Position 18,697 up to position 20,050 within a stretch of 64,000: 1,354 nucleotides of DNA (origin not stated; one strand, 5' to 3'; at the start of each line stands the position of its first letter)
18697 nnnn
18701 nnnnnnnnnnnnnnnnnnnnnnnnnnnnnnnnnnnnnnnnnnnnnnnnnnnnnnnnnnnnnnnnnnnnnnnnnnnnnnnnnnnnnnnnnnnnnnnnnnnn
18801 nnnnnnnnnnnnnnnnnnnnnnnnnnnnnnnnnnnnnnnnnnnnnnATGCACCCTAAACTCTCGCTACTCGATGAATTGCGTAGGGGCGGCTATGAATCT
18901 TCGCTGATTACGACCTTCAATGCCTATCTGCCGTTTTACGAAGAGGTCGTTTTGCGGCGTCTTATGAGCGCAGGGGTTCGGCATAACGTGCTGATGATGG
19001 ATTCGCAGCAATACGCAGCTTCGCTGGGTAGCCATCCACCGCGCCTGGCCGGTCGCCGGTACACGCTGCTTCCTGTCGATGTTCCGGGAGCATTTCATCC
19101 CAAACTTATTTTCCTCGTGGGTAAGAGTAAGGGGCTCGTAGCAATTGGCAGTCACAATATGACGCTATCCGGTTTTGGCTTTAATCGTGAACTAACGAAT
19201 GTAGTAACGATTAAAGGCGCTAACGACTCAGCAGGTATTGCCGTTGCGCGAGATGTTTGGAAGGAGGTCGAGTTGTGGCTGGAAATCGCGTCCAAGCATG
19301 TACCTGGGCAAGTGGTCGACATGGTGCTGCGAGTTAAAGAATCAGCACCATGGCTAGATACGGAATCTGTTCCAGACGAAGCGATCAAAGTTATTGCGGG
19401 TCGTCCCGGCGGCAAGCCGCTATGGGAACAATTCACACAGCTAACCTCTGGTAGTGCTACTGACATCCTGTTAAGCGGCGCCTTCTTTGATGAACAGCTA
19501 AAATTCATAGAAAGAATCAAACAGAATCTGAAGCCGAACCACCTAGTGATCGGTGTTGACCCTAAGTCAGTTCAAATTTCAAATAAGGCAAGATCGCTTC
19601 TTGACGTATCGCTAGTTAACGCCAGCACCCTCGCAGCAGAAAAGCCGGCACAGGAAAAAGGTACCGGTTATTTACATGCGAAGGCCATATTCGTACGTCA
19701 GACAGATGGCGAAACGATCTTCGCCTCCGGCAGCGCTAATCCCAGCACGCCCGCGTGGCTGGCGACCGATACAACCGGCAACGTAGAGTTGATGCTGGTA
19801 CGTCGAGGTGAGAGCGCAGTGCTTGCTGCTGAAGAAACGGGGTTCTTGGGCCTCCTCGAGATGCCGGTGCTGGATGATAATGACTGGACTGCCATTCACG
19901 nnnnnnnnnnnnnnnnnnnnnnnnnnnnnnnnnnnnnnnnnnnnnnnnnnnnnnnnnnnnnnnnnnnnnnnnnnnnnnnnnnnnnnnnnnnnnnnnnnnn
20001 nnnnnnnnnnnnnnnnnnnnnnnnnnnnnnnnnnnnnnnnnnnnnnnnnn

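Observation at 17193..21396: Translationally coupled two-gene cassette (unknown 554-aa protein + 849-aa degenerate-HKD PLD-fold protein): candidate undescribed defence / anti-MGE system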

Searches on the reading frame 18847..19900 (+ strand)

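Call 85: search_dna_similar(query=window:18847-19900:+, collection=plasmids, mode=protein, max_evalue=0.01, max_rows=60)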
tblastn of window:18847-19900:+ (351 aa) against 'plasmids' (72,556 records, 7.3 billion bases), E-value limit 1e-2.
Records with a match: 33; places in all: 33; records where one place covers at least 80% of the query: 24.
Best place of each record, by identity: <60% 33.
By first word of the organism name: Streptomyces 4; Myroides 3; Sphingopyxis 3; Roseomonas 3; Rhizobium 3; Sphingobium 2; Polaromonas 2; Novosphingobium 2; Undibacterium 1; Roseovarius 1; and 9 more.
By predicted mobility (MOB-suite, as given by PLSDB): non-mobilizable 19; mobilizable 8; conjugative 6.
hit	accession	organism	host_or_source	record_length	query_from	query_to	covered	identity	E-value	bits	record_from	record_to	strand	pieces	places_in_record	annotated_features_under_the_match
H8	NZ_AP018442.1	Undibacterium sp. YM2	-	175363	5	339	95%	42.1%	2e-77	265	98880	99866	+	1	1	hypothetical protein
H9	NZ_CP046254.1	Sphingobium sp. CAP-1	cell culture,activated sludge of ...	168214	4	341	96%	26.3%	6e-22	104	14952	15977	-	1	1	hypothetical protein (x2)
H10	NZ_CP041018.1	Sphingobium fuliginis ATCC 27551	cell culture,Water of rice field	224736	4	341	96%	26.3%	6e-22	104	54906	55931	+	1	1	hypothetical protein (x2)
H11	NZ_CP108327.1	Streptomyces jietaisiensis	-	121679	3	318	90%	27.1%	7e-11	71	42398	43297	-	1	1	hypothetical protein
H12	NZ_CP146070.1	Roseovarius sp. S88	-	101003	4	320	90%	27.0%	9e-23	107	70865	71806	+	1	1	hypothetical protein (x2)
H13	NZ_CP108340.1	Streptomyces jietaisiensis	-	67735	3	318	90%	27.1%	2e-11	73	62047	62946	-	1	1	hypothetical protein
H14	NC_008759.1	Polaromonas naphthalenivorans CJ2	-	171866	5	320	90%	26.9%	1e-18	94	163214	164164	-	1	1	hypothetical protein (x2)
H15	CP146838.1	Streptomyces griseoaurantiacus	-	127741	3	318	90%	26.5%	5e-11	72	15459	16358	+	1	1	hypothetical protein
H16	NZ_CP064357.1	Miltoncostaea oceani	pure culture,marine sediment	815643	17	318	86%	27.4%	7e-10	68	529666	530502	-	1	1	phospholipase D family protein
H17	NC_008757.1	Polaromonas naphthalenivorans CJ2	-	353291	2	303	86%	26.8%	3e-17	91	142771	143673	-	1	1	hypothetical protein (x2)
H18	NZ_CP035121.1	Halorussus pelagicus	pure culture,salted brown alga Laminaria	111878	4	320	90%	25.2%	2e-9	66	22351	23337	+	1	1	hypothetical protein (x2)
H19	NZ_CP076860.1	Mycobacterium avium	Homo sapiens,sputum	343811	1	240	68%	32.5%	6e-16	87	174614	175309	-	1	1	hypothetical protein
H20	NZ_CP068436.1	Cupriavidus necator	heavy metal containmented soil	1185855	11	318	88%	25.3%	6e-10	68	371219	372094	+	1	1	none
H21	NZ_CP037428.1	Myroides odoratimimus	cell culture,water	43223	16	332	90%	24.5%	3e-11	72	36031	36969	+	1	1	phospholipase D-like domain-containing protein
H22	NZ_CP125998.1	Myroides odoratimimus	Homo sapiens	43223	16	332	90%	24.5%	3e-11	72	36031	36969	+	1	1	phospholipase D-like domain-containing protein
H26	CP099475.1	Roseomonas mucosa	Human skin,single cell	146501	19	318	85%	25.2%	1e-8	64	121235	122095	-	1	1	hypothetical protein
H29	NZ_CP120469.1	Halobaculum limi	cell culture,sediment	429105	17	320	87%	24.9%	3e-5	54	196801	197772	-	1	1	phospholipase D family protein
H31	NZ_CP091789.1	Prevotella sp. E2-28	Ovis aries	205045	1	304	87%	23.6%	2e-13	79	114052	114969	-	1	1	hypothetical protein (x2)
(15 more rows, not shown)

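Call 86: get_annotated_region(hit=H21, flank=6000)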
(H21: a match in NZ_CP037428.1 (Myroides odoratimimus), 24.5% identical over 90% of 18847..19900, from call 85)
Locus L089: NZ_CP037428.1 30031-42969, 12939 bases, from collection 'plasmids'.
description: Myroides odoratimimus strain G13 plasmid pFM-G13, complete sequence
organism: Myroides odoratimimus (NCBI taxid 76832)
taxonomy: Bacteria; Bacteroidota; Flavobacteriia; Flavobacteriales; Flavobacteriaceae; Myroides; Myroides odoratimimus
host: -; source: cell culture,water; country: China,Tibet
typing (MOB-suite, as given by PLSDB): mobilizable; relaxase MOBP
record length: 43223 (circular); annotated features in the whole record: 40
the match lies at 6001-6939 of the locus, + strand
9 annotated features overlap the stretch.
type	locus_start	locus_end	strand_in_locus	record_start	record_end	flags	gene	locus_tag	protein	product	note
CDS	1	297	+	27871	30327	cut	-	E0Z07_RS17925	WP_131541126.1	N-6 DNA methylase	GO:0006306 - DNA methylation [Evidence IEA]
CDS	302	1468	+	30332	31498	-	-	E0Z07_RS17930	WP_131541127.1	hypothetical protein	-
CDS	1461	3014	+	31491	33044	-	-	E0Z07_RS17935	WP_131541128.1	class I SAM-dependent DNA methyltransferase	-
CDS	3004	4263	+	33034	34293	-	-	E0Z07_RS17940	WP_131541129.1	restriction endonuclease subunit S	GO:0006304 - DNA modification [Evidence IEA]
CDS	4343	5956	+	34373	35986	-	-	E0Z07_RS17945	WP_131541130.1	hypothetical protein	-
CDS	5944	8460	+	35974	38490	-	-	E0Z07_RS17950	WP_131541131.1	phospholipase D-like domain-containing protein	-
CDS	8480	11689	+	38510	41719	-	-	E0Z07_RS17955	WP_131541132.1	type I restriction endonuclease subunit R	-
CDS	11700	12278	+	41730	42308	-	-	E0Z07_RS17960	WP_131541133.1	hypothetical protein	-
CDS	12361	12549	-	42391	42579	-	-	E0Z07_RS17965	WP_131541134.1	hypothetical protein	-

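Call 87: get_annotated_region(hit=H11, flank=6000)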
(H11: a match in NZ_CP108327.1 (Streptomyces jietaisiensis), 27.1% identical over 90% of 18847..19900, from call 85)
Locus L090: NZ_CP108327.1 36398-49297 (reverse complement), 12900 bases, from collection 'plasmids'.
description: Streptomyces jietaisiensis strain NBC_00521 plasmid unnamed1, complete sequence
organism: Streptomyces jietaisiensis (NCBI taxid 235987)
taxonomy: Bacteria; Actinomycetota; Actinomycetes; Kitasatosporales; Streptomycetaceae; Streptomyces; Streptomyces jietaisiensis
host: -; source: -; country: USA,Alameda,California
typing (MOB-suite, as given by PLSDB): non-mobilizable
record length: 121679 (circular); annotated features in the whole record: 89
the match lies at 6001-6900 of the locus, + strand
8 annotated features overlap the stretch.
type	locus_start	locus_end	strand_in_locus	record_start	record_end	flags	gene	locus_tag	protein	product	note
CDS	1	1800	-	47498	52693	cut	-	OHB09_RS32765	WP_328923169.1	DUF6531 domain-containing protein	-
CDS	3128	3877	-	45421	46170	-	-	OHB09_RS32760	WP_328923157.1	transposase family protein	-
CDS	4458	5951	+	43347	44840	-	-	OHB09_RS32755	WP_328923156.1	hypothetical protein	-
CDS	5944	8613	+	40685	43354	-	-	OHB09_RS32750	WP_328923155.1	hypothetical protein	-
CDS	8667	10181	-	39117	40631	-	-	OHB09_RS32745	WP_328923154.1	gamma-glutamyltransferase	-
CDS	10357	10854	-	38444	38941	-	-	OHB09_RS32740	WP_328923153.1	HAD domain-containing protein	-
CDS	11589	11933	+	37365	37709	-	-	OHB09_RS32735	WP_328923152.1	hypothetical protein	-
CDS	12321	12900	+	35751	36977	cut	thrS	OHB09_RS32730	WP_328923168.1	threonine--tRNA ligase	GO:0006435 - threonyl-tRNA aminoacylation [Evidence IEA]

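Call 88: get_annotated_region(hit=H18, flank=6000)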
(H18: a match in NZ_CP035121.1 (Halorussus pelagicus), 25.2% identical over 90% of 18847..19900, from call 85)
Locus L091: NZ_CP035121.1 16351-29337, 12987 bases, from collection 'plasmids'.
description: Halorussus pelagicus strain RC-68 plasmid unnamed2, complete sequence
organism: Halorussus pelagicus (NCBI taxid 2505977)
taxonomy: Archaea; Euryarchaeota; Halobacteria; Halobacteriales; Haladaptataceae; Halorussus; Halorussus pelagicus
host: -; source: pure culture,salted brown alga Laminaria; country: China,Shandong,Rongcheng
typing (MOB-suite, as given by PLSDB): non-mobilizable; mating-pair formation MPF_T
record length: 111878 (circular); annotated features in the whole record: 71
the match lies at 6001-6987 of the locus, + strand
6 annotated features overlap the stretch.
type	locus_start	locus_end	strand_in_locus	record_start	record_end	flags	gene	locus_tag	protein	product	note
CDS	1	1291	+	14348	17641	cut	-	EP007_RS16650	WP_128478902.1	DUF3883 domain-containing protein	-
CDS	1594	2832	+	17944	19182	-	-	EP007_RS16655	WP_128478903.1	site-specific integrase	GO:0015074 - DNA integration [Evidence IEA]; GO:0006310 - DNA recombination [Evidence IEA]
CDS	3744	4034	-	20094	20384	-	-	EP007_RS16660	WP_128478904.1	hypothetical protein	-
CDS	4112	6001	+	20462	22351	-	-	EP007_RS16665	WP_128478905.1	hypothetical protein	-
CDS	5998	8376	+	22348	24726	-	-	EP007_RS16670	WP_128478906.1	hypothetical protein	-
CDS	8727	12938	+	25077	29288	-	-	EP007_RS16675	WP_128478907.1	hypothetical protein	-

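Call 89: get_annotated_region(hit=H31, flank=6000)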
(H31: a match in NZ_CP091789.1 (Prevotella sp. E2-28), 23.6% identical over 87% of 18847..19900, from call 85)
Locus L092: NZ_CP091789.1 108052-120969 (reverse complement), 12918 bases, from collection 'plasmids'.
description: Prevotella sp. E2-28 plasmid pE2-28, complete sequence
organism: Prevotella sp. E2-28 (NCBI taxid 2913620)
taxonomy: Bacteria; Bacteroidota; Bacteroidia; Bacteroidales; Prevotellaceae; Prevotella; Prevotella sp. E2-28
host: -; source: Ovis aries; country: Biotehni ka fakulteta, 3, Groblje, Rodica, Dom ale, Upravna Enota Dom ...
typing (MOB-suite, as given by PLSDB): non-mobilizable
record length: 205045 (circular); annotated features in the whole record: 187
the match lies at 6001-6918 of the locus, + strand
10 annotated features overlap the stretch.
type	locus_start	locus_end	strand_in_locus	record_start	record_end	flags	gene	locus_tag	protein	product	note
CDS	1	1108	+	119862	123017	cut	-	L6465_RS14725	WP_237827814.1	DEAD/DEAH box helicase family protein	-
CDS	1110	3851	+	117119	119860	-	-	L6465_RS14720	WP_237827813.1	hypothetical protein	-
CDS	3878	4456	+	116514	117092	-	-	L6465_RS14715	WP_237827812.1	hypothetical protein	-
CDS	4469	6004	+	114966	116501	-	-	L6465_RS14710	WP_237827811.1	hypothetical protein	-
CDS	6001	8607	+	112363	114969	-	-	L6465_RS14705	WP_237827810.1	hypothetical protein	-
CDS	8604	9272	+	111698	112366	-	-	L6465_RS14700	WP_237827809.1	C39 family peptidase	-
CDS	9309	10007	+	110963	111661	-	-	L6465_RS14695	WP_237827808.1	Sir2 family NAD-dependent protein deacetylase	-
CDS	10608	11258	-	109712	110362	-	-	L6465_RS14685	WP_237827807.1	vWA domain-containing protein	-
CDS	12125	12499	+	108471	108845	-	-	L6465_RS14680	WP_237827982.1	hypothetical protein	-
CDS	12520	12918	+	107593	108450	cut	-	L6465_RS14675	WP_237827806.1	hypothetical protein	-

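Call 94: get_annotated_region(hit=H16, flank=6000)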
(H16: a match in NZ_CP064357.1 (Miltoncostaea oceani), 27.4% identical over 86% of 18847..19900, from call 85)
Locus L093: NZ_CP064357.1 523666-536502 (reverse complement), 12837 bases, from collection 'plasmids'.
description: Miltoncostaea oceani strain SCSIO 61214 plasmid unnamed1, complete sequence
organism: Miltoncostaea oceani (NCBI taxid 2843216)
taxonomy: Bacteria; Actinomycetota; Thermoleophilia; Miltoncostaeales; Miltoncostaeaceae; Miltoncostaea; Miltoncostaea oceani
host: -; source: pure culture,marine sediment; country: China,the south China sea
typing (MOB-suite, as given by PLSDB): non-mobilizable
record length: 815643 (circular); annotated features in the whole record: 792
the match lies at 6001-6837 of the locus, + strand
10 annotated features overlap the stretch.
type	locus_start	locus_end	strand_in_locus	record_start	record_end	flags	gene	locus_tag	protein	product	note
CDS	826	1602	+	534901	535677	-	-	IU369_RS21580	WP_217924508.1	hypothetical protein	-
CDS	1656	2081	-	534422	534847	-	-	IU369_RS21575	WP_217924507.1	hypothetical protein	-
CDS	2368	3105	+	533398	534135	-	-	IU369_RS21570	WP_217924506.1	hypothetical protein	-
CDS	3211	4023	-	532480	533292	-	-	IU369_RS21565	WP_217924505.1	hypothetical protein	-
CDS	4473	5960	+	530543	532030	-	-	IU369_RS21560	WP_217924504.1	hypothetical protein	-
CDS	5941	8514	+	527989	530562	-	-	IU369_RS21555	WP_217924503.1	phospholipase D family protein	-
CDS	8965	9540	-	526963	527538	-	-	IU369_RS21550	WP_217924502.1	hypothetical protein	-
CDS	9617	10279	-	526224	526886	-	-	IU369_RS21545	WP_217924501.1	hypothetical protein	-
CDS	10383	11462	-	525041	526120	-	-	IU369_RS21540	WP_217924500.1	hypothetical protein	-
CDS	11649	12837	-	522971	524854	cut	-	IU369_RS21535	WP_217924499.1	AAA family ATPase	-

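Call 95: get_annotated_region(hit=H19, flank=6000)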
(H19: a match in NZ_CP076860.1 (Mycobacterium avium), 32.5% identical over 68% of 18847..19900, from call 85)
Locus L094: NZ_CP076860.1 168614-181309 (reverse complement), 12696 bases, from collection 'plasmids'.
description: Mycobacterium avium subsp. hominissuis strain OCU901s_S2_2s plasmid pS2b, complete sequence
organism: Mycobacterium avium (NCBI taxid 439334)
taxonomy: Bacteria; Actinomycetota; Actinomycetes; Mycobacteriales; Mycobacteriaceae; Mycobacterium; Mycobacterium avium
host: -; source: Homo sapiens,sputum; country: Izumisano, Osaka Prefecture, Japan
typing (MOB-suite, as given by PLSDB): mobilizable; relaxase MOBP
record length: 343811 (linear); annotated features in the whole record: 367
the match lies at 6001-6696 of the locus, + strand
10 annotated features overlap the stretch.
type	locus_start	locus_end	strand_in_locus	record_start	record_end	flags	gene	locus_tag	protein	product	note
CDS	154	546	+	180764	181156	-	-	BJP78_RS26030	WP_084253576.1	hypothetical protein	-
CDS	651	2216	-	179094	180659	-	-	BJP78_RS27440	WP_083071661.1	serine/threonine-protein kinase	GO:0006468 - protein phosphorylation [Evidence IEA]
CDS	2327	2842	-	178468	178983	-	-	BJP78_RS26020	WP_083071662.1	GNAT family N-acetyltransferase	-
CDS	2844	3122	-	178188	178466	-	-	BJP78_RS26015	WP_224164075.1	DUF1778 domain-containing protein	-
CDS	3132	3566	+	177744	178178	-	-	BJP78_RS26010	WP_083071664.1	hypothetical protein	-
CDS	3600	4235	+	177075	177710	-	-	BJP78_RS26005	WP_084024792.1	nucleotidyl transferase AbiEii/AbiGii toxin family protein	-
CDS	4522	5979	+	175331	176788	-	-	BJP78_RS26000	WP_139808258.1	hypothetical protein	-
CDS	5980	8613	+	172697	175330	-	-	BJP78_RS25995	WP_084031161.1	hypothetical protein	-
CDS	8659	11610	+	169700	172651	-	-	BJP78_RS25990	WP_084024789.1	DNA methyltransferase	GO:0006306 - DNA methylation [Evidence IEA]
CDS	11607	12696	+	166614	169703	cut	-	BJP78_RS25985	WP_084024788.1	BPTD_3080 family restriction endonuclease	-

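Call 96: get_annotated_region(hit=H26, flank=6000)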
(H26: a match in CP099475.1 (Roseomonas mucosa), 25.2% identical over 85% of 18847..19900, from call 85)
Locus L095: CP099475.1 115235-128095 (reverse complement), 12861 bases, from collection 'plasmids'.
description: Roseomonas mucosa strain TT14 plasmid pTT14-4, complete sequence
organism: Roseomonas mucosa (NCBI taxid 207340)
taxonomy: Bacteria; Pseudomonadota; Alphaproteobacteria; Rhodospirillales; Acetobacteraceae; Roseomonas; Roseomonas mucosa
host: -; source: Human skin,single cell; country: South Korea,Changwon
typing (MOB-suite, as given by PLSDB): non-mobilizable
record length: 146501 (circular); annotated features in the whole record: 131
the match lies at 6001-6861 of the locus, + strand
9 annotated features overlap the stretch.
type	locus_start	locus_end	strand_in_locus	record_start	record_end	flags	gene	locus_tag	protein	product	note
CDS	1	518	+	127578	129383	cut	-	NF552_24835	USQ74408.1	P-loop NTPase fold protein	-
CDS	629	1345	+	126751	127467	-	-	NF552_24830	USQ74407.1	hypothetical protein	-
CDS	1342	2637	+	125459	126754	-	-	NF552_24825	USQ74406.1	7-cyano-7-deazaguanine synthase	-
CDS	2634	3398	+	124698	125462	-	-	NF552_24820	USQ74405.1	TatD family hydrolase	-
CDS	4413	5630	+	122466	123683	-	-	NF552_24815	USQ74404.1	hypothetical protein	-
CDS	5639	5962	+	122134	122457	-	-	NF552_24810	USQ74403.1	hypothetical protein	-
CDS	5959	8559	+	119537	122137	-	-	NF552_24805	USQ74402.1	hypothetical protein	-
CDS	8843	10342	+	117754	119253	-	istA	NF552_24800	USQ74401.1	IS21 family transposase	-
CDS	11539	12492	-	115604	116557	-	-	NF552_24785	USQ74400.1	metallophosphoesterase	-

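Call 97: get_annotated_region(hit=H29, flank=6000)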
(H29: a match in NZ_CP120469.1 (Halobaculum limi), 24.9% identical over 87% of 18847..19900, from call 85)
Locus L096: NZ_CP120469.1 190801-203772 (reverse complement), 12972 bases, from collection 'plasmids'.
description: Halobaculum sp. YSMS11 plasmid unnamed, complete sequence
organism: Halobaculum limi (NCBI taxid 3031916)
taxonomy: Archaea; Euryarchaeota; Halobacteria; Halobacteriales; Haloferacaceae; Halobaculum; Halobaculum limi
host: -; source: cell culture,sediment; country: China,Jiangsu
typing (MOB-suite, as given by PLSDB): non-mobilizable
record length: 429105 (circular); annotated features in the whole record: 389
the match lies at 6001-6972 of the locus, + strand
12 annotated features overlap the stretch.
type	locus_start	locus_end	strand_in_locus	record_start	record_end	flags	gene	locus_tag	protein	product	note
CDS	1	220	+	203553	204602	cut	-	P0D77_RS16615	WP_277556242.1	hypothetical protein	-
CDS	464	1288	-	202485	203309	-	-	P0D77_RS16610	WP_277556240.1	PQQ-binding-like beta-propeller repeat protein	-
CDS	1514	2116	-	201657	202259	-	-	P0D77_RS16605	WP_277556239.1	TRAM domain-containing protein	-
CDS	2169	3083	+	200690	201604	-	-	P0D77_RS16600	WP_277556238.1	GAF domain-containing protein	-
CDS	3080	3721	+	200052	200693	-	-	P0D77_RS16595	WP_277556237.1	hypothetical protein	-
CDS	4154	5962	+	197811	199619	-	-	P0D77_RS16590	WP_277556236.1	hypothetical protein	-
CDS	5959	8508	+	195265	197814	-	-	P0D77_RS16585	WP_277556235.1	phospholipase D family protein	-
CDS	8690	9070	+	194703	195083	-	-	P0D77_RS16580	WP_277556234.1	hypothetical protein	-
CDS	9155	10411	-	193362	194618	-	-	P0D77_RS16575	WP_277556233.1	transposase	-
CDS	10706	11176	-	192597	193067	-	-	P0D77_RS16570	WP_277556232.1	hypothetical protein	-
CDS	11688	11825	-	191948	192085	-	-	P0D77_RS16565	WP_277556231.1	hypothetical protein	-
CDS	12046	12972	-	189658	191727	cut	-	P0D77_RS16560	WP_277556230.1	NEW3 domain-containing protein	-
